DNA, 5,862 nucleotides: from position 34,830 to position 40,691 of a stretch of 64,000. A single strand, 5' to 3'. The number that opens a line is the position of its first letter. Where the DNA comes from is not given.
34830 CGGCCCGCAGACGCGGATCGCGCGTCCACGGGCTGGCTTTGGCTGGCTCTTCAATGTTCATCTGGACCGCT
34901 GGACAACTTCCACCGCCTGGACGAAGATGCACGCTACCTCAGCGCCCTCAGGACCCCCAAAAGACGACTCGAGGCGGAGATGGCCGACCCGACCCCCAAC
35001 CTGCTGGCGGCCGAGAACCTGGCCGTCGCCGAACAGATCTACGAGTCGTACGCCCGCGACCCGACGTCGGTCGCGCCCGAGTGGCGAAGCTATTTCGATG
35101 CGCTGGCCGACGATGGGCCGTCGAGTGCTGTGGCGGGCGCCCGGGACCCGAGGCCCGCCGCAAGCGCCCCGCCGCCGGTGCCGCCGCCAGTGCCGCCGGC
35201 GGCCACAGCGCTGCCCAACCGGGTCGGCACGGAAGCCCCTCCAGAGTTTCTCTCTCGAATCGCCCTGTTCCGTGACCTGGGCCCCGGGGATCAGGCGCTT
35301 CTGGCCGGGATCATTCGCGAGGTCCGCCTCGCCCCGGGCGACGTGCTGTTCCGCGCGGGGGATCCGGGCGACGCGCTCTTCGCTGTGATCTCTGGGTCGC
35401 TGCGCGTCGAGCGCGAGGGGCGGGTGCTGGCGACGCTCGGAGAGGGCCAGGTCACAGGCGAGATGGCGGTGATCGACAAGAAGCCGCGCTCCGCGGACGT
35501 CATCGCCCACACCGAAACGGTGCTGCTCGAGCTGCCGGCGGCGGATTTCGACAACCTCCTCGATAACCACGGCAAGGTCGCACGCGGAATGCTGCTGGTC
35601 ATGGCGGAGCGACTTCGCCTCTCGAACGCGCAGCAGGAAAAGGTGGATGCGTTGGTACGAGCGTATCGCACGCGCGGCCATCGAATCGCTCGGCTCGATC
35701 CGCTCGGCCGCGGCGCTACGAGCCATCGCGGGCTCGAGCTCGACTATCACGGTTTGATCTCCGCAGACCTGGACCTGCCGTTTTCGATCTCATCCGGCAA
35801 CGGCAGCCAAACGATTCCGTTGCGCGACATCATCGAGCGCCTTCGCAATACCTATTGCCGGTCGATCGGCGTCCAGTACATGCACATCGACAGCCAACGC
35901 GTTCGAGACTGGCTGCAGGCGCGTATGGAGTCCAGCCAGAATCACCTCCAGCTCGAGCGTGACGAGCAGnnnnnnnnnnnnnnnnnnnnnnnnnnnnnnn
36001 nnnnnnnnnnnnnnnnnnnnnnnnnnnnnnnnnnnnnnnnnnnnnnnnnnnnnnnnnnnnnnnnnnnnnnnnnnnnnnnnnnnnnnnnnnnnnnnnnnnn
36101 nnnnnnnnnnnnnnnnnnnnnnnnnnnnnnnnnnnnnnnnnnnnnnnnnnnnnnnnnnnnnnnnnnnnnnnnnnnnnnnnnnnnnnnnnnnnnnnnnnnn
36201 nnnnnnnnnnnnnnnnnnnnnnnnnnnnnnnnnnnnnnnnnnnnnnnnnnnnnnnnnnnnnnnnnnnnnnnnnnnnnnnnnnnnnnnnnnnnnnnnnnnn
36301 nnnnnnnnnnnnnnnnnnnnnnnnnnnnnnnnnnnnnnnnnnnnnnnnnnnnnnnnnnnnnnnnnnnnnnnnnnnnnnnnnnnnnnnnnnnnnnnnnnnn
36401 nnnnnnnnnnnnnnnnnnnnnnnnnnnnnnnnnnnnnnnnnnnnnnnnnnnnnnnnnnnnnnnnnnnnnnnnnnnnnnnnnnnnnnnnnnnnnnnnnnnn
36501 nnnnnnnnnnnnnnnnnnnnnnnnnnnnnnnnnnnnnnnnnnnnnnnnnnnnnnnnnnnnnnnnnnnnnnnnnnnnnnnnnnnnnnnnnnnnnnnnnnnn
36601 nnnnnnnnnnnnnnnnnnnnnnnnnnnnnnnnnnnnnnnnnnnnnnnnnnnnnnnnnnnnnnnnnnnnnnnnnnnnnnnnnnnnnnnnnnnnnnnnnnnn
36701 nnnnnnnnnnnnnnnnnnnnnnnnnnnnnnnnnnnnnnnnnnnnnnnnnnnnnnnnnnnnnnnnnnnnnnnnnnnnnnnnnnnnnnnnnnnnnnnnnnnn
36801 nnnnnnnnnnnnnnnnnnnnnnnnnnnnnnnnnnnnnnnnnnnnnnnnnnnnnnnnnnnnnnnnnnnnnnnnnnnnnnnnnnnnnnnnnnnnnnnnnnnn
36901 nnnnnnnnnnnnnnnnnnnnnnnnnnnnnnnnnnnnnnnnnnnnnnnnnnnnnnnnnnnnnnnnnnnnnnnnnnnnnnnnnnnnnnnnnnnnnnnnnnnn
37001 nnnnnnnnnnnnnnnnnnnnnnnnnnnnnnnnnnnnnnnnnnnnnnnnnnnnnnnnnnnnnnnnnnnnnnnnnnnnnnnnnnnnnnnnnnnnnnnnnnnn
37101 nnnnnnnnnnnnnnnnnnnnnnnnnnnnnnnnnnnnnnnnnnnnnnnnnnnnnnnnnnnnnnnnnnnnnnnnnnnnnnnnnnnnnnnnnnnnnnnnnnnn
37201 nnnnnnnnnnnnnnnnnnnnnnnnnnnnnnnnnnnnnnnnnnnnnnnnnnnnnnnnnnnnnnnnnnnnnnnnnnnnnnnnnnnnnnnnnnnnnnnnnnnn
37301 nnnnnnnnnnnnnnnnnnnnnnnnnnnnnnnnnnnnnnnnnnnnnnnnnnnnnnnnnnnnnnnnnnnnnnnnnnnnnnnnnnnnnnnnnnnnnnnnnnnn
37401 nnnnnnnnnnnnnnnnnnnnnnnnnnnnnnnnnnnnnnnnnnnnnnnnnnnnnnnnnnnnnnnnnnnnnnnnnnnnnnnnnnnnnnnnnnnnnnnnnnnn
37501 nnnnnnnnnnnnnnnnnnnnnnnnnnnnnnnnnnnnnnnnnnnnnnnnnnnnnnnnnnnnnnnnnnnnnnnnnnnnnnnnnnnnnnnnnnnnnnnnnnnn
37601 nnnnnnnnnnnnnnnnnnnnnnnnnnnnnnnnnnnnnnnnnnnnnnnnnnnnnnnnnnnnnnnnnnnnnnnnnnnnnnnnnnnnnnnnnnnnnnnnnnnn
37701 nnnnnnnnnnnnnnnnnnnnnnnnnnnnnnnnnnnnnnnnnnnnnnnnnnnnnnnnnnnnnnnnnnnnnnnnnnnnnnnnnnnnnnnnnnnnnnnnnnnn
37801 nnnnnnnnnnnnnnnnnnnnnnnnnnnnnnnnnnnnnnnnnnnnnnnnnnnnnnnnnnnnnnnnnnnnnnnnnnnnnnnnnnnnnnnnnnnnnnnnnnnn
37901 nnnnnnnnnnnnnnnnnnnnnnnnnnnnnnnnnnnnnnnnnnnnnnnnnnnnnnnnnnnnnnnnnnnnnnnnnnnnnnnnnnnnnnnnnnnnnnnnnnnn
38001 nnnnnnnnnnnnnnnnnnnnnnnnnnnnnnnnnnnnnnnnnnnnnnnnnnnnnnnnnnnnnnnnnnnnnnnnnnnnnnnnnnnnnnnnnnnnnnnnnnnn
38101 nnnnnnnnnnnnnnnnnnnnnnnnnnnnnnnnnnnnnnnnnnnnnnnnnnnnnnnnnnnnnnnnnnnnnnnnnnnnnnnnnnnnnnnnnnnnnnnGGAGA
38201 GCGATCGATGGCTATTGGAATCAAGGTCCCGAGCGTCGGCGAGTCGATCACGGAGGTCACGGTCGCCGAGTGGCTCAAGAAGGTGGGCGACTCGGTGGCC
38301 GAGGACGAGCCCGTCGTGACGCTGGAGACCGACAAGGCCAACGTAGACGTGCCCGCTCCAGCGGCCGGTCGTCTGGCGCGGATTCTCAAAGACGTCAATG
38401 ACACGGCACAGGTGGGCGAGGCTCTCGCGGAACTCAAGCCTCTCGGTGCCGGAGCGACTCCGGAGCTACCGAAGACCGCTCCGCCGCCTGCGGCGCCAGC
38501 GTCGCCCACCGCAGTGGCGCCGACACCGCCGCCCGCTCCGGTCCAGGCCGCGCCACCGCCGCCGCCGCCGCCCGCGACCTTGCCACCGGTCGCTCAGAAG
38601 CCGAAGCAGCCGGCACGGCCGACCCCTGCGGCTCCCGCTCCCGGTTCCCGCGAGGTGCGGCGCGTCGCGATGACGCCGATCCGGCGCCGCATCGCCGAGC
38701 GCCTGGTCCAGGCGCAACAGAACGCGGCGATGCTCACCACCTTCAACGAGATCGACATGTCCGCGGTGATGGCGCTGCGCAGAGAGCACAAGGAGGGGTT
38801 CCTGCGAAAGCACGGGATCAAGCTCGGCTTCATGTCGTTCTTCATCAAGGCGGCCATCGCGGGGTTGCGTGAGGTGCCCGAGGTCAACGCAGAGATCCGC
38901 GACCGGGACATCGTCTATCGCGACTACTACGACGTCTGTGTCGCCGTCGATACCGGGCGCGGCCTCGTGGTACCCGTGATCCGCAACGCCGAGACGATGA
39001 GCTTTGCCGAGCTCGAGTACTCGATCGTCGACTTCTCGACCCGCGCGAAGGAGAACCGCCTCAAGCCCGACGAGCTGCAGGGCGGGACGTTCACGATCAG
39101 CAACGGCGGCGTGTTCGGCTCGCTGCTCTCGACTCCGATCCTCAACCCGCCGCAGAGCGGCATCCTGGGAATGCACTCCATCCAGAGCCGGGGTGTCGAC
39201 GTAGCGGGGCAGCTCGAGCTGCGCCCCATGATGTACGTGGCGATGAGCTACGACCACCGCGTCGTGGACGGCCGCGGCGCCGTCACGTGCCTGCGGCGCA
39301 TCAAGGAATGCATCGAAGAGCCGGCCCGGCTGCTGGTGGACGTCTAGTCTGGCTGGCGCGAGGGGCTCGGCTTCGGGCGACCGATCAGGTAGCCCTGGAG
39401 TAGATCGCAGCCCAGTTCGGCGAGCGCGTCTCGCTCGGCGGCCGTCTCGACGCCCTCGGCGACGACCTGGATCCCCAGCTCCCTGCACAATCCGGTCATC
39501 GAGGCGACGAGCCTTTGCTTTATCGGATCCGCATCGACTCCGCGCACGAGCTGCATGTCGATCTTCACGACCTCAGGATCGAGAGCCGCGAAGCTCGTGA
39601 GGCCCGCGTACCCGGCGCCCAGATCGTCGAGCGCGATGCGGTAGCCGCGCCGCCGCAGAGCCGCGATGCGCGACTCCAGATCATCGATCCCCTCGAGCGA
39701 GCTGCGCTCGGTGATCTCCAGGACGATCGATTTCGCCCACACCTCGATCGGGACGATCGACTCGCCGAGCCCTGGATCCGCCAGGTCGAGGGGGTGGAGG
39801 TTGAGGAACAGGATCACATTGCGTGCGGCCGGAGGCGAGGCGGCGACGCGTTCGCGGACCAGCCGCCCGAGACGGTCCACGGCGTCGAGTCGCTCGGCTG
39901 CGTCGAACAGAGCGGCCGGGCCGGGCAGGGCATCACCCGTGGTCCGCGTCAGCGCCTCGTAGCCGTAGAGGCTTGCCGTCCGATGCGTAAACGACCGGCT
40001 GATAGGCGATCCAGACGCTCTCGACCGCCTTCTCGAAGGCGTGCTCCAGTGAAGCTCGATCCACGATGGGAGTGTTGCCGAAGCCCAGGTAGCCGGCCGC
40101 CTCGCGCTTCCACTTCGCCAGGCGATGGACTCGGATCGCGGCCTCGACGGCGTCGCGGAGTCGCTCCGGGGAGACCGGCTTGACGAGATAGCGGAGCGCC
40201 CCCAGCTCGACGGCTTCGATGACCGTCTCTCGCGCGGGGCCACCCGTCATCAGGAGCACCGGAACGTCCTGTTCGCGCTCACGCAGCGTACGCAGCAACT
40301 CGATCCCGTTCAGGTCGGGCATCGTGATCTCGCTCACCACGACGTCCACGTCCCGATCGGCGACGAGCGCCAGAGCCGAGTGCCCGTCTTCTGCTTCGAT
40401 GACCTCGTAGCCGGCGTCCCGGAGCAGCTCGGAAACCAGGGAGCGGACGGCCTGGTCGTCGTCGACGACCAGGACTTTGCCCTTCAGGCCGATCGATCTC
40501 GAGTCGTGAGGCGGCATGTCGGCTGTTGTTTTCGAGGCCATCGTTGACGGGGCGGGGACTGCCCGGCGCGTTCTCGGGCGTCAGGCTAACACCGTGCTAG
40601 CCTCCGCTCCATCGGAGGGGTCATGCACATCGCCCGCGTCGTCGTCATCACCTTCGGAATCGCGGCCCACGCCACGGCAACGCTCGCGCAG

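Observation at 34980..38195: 2-oxoglutarate dehydrogenase E1 (SucA) carrying an inserted cyclic-nucleotide-binding domain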

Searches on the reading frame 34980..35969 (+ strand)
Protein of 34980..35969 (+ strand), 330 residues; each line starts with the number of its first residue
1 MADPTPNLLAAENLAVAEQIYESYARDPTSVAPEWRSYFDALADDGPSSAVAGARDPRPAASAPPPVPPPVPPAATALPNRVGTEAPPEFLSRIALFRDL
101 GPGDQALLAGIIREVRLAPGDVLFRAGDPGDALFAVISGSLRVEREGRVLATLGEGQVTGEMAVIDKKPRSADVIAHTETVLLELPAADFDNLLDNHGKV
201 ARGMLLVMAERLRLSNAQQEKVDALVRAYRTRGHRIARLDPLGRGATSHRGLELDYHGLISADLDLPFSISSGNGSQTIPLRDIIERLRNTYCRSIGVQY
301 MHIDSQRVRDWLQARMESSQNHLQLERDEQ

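Call 6: find_homologous_proteins(query=window:34980-35969:+, max_evalue=0.00001)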
Query window:34980-35969:+ (330 aa): 73 proteins with E <= 0.00001 among 8000 candidates.
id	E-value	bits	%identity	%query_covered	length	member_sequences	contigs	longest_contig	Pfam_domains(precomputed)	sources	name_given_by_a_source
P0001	3.1e-84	301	50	95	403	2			PF16078.11,PF00027.36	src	-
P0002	1.2e-72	263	47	88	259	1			PF16078.11,PF00027.36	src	-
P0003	4.6e-39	153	61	34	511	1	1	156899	PF16078.11,PF00676.26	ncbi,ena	-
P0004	3.5e-35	140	55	35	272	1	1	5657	PF16078.11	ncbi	ncbi:MAG: 2-oxoglutarate dehydrogenase component, partial [Verrucomicrobiota bacterium]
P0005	7.6e-35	139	53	35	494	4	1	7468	PF16078.11,PF00676.26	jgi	jgi:2-oxoglutarate dehydrogenase E1 component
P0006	8.6e-35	139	53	35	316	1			PF16078.11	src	-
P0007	3.1e-34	137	55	35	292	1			PF16078.11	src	-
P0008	5.2e-34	136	51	35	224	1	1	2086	PF16078.11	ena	-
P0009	5.2e-34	136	49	36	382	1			PF16078.11,PF00676.26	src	-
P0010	6.7e-34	136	54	35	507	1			PF16078.11,PF00676.26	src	-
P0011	1.5e-33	135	54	34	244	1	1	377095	PF16078.11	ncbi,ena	-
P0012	2.3e-33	134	53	35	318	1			PF16078.11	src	-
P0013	3.6e-33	133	57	35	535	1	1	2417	PF16078.11,PF00676.26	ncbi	ncbi:MAG TPA: thiamine pyrophosphate-dependent enzyme, partial [Phycisphaerae bacterium]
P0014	4.7e-33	133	53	34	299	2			PF16078.11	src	-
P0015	4.8e-33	133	53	35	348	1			PF16078.11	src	-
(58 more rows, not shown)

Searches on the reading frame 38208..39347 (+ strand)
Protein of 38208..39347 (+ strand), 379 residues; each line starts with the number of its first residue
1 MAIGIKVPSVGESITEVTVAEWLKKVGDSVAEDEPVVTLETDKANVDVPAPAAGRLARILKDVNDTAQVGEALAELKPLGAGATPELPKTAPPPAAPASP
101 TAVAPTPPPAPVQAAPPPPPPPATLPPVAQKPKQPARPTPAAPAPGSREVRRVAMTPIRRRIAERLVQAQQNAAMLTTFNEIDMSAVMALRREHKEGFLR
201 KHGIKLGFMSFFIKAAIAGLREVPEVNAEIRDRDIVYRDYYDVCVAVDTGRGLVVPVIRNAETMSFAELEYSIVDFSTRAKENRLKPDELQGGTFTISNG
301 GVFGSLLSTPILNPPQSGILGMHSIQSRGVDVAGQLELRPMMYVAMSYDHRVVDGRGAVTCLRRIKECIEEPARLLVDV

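Call 4: search_protein_families(library=ncbifam, proteins=[window:38208-39347:+], max_evalue=0.001)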
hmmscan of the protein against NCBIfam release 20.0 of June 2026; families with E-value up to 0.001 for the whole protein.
window:38208-39347:+ (379 aa): 12 families
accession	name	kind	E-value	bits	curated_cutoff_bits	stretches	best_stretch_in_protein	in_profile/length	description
NF004309.0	PRK05704.1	equivalog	1.7e-146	488.8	449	2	130-379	159-408/408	2-oxoglutarate dehydrogenase complex dihydrolipoyllysine-residue succinyltransferase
TIGR01347.1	sucB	equivalog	7.2e-143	476.6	378.65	2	138-379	163-404/404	dihydrolipoyllysine-residue succinyltransferase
NF008814.0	PRK11854.1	equivalog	4.1e-85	286.5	722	2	148-375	405-635/637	pyruvate dehydrogenase complex dihydrolipoyllysine-residue acetyltransferase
TIGR02927.1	SucB_Actino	equivalog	1.5e-83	281.5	423.45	2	133-371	324-570/579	2-oxoglutarate dehydrogenase, E2 component, dihydrolipoamide succinyltransferase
TIGR01348.1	PDHac_trf_long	equivalog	2.5e-67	227.8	552.1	2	148-376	355-586/587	dihydrolipoyllysine-residue acetyltransferase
TIGR01349.1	PDHac_trf_mito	equivalog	1.4e-62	212.2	445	2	136-377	194-437/437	pyruvate dehydrogenase complex dihydrolipoamide acetyltransferase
NF008815.0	PRK11857.1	equivalog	1.6e-48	165.8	378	1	130-374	61-304/308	dihydrolipoamide acetyltransferase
NF011416.0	PRK14843.1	equivalog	3.3e-47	161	429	1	148-377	116-347/347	dihydrolipoamide acetyltransferase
NF008907.0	PRK12270.1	equivalog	4.9e-22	77.6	878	1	89-369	67-361/1241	multifunctional oxoglutarate decarboxylase/oxoglutarate dehydrogenase thiamine pyrophosphate-binding subunit/dihydrolipoyllysine-residue suc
NF011457.0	PRK14875.1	equivalog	1.4e-15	57.1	307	1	4-194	5-129/372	acetoin dehydrogenase dihydrolipoyllysine-residue acetyltransferase subunit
NF008854.0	PRK11892.1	equivalog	2e-09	36.7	454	1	1-106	1-107/464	pyruvate dehydrogenase complex E1 component subunit beta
NF005117.0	PRK06549.1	equivalog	0.00023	21.7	159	1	18-74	71-127/130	acetyl-CoA carboxylase biotin carboxyl carrier protein subunit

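Call 5: search_protein_families(library=pfam, proteins=[window:38208-39347:+], max_evalue=0.01)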
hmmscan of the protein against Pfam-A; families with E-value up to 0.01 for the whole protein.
window:38208-39347:+ (379 aa): 3 families
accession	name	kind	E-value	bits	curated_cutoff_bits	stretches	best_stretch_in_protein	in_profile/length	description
PF00198.28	2-oxoacid_dh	-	4.8e-78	262.2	23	1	149-376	3-231/232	2-oxoacid dehydrogenases acyltransferase (catalytic domain)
PF00364.28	Biotin_lipoyl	-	6e-21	74.5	22.1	1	5-76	3-73/73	Biotin-requiring enzyme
PF01597.25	GCV_H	-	0.002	18.5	22.2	1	21-68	36-83/122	Glycine cleavage H-protein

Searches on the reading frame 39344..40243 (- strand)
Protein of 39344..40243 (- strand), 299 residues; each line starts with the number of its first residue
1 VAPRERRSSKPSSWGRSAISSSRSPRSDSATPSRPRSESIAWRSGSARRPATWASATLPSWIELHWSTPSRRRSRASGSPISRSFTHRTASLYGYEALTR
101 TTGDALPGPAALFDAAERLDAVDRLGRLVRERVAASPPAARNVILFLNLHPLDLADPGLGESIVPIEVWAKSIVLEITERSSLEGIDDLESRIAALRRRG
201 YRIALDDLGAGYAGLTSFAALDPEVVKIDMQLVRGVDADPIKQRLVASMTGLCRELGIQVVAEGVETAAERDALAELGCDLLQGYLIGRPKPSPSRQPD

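Call 34: search_protein_families(library=pfam, proteins=[window:39344-40243:-], max_evalue=0.001)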
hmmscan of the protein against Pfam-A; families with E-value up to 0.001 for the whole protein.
window:39344-40243:- (299 aa): 1 family
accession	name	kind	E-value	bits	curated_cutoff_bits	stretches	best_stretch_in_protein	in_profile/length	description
PF00563.25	EAL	-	4.5e-46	157.6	31.3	1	87-290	23-236/236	EAL domain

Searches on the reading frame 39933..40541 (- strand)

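Call 34: search_protein_families(library=pfam, proteins=[window:39933-40541:-], max_evalue=0.001)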
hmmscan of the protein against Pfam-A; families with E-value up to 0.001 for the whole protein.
window:39933-40541:- (202 aa): 1 family
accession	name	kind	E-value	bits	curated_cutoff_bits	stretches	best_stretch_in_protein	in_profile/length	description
PF00072.30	Response_reg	-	2.4e-31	108.6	30.2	1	23-133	1-111/111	Response regulator receiver domain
